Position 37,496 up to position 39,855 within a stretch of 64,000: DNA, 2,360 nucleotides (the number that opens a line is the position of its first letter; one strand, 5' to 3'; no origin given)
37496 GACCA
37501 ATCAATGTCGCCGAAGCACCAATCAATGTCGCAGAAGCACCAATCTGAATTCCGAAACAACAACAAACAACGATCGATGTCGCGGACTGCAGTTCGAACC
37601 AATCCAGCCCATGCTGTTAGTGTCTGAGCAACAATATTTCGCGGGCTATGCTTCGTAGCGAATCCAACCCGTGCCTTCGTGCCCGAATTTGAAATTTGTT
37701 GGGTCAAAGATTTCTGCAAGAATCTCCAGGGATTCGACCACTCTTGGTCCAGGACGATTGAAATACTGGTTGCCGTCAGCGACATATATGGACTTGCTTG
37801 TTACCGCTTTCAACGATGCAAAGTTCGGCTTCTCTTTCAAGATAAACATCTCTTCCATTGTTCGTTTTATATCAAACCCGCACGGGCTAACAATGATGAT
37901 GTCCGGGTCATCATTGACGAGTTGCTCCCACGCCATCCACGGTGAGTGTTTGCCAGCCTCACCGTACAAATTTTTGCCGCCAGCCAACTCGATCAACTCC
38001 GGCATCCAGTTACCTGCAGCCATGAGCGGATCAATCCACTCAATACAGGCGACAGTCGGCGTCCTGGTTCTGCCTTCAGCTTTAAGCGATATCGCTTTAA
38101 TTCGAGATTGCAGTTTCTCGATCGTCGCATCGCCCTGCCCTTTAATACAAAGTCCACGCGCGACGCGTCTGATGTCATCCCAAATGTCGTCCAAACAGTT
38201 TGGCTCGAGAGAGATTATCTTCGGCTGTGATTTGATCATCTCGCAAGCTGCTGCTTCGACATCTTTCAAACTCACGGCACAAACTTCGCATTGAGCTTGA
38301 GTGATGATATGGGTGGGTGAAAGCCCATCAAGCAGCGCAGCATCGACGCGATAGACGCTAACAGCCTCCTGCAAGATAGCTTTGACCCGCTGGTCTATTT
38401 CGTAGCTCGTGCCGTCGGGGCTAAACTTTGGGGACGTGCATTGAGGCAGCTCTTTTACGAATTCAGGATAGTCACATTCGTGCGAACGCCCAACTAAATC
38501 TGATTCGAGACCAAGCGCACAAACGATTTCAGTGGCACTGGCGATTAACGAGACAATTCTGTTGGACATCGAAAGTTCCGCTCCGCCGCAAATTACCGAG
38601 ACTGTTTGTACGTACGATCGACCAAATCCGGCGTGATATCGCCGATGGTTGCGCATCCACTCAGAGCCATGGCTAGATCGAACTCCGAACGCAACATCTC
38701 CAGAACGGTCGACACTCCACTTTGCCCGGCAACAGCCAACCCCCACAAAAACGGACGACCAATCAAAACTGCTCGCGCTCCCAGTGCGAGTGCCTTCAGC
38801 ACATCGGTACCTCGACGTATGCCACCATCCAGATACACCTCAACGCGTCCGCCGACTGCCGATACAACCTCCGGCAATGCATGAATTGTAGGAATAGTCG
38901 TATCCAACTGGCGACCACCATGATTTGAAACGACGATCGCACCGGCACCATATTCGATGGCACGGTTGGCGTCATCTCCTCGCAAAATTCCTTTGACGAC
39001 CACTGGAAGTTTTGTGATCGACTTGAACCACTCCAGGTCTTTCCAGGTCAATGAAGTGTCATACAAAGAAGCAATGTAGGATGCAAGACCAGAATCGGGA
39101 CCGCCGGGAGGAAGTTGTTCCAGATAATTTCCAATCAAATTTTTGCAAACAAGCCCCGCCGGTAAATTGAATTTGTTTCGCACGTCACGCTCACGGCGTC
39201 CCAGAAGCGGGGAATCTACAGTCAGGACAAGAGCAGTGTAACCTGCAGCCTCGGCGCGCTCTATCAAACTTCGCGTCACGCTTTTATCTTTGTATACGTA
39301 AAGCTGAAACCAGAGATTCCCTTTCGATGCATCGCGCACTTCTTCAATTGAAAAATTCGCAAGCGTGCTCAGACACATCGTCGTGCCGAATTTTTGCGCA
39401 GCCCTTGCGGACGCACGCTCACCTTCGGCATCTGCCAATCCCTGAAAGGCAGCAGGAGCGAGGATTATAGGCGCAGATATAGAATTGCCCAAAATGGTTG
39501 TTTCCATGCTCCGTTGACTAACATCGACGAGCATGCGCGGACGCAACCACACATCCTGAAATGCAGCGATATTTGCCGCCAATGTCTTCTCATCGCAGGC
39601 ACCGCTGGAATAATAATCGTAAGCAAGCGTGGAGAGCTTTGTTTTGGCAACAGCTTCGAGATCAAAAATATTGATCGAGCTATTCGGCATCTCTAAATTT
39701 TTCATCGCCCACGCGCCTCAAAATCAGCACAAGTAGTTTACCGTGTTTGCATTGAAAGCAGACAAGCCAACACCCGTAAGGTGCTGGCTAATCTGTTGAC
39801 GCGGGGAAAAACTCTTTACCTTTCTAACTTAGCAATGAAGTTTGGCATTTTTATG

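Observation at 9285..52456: Conserved ~24-bp palindrome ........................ dispersed through intergenic regions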

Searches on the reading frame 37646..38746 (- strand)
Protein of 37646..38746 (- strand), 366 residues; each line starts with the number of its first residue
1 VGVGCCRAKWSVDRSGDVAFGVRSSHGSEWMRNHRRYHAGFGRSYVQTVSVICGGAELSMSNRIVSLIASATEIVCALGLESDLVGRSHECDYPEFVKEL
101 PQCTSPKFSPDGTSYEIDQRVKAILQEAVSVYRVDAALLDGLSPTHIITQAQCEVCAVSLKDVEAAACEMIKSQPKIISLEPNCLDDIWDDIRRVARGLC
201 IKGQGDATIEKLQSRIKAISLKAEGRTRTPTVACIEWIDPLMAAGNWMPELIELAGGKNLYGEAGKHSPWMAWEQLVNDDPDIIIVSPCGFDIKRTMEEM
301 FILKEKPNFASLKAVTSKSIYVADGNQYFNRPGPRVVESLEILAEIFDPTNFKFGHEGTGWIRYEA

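Call 11: search_protein_families(library=pfam, proteins=[window:37646-38746:-], max_evalue=0.01)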
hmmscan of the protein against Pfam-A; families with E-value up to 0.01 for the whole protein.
window:37646-38746:- (366 aa): 1 family
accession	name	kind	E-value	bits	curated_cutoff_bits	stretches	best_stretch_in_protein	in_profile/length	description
PF01497.23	Peripla_BP_2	-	1.3e-17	64.5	27.5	1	64-324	1-232/235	Periplasmic binding protein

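Call 61: find_homologous_proteins(query=window:37646-38569:-, max_evalue=1e-40)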
Query window:37646-38569:- (307 aa): 7998 proteins with E <= 1e-40 among 8000 candidates; the best 120 are listed.
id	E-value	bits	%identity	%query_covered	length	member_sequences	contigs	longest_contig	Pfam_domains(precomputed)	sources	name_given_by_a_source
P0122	5.1e-206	701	100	100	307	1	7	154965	PF01497.24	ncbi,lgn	ncbi:MAG TPA: cobalamin-binding protein [Drouetiella sp.]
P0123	1.2e-154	532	76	100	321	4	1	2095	PF01497.24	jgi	jgi:iron complex transport system substrate-binding protein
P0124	2.3e-153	528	76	99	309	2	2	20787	PF01497.24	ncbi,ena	-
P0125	2.4e-153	528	76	100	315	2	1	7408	PF01497.24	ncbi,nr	ncbi:MAG: cobalamin-binding protein [Candidatus Melainabacteria bacterium]|nr:cobalamin-binding prot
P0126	4.3e-153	527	76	99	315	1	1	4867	PF01497.24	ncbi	-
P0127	1.0e-152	526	76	100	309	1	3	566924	PF01497.24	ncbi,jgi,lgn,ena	jgi:iron complex transport system substrate-binding protein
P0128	2.0e-152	525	75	99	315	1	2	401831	PF01497.24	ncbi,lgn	ncbi:cobalamin-binding protein [soil metagenome]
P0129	2.9e-152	525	76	99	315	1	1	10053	PF01497.24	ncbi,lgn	-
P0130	8.6e-152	523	75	99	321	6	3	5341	PF01497.24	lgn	-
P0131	1.1e-151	523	75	99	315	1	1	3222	PF01497.24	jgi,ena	-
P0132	2.9e-151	521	74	99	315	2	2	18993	PF01497.24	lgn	-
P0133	4.5e-151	521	74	99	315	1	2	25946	PF01497.24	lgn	-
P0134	4.3e-150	517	74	99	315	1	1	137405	PF01497.24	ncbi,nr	ncbi:MAG: cobalamin-binding protein [Cyanobacteria bacterium SZAS-4]|nr:cobalamin-binding protein [C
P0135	2.3e-149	515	74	99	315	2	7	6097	PF01497.24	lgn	-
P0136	2.9e-149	515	75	99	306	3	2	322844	PF01497.24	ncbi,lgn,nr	ncbi:MAG: cobalamin-binding protein [Candidatus Melainabacteria bacterium]|nr:MAG: cobalamin-binding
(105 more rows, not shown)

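Call 63: find_encoding_contigs(protein=P0127, flank=10000, max_places=1)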
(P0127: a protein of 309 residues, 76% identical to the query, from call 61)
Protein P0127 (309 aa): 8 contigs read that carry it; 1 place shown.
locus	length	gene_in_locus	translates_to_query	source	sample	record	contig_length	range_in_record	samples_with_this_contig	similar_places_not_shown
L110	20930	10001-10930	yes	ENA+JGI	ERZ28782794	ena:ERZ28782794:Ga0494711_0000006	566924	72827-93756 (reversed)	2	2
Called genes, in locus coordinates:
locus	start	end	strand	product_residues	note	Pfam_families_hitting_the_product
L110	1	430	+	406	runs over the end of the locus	-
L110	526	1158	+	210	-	PF19681:DUF6183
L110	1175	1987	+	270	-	PF04909:Amidohydro_2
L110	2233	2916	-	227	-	-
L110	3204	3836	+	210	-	-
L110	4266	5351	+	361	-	-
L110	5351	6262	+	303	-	-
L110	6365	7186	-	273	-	PF13091:PLDc_2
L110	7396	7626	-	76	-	-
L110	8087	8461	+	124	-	-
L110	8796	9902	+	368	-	PF01070:FMN_dh, PF05690:ThiG (faint), PF00478:IMPDH, PF01645:Glu_synthase (weak), PF03060:NMO (weak)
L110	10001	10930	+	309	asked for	PF01497:Peripla_BP_2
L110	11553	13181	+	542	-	PF20154:LNT_N, PF00795:CN_hydrolase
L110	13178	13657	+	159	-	PF02643:DUF192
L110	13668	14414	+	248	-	PF00378:ECH_1, PF16113:ECH_2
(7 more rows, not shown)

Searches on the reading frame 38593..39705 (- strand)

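Call 11: search_protein_families(library=pfam, proteins=[window:38593-39705:-], max_evalue=0.01)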
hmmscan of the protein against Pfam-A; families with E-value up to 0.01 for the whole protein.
window:38593-39705:- (370 aa): 5 families
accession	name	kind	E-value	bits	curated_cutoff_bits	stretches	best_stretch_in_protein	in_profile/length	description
PF01070.24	FMN_dh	-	1.5e-138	462.1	24.9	1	20-363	1-349/350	FMN-dependent dehydrogenase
PF00478.31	IMPDH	-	1.7e-06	27.8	25.6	1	268-319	187-239/345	IMP dehydrogenase / GMP reductase domain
PF01645.23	Glu_synthase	-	4.4e-06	26.6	20.4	1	269-320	252-308/369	Conserved region in glutamate synthase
PF03060.21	NMO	-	0.00045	20.1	28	1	245-320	148-226/331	Nitronate monooxygenase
PF05690.20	ThiG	-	0.0011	18.8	23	0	284-315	174-203/247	Thiazole biosynthesis protein ThiG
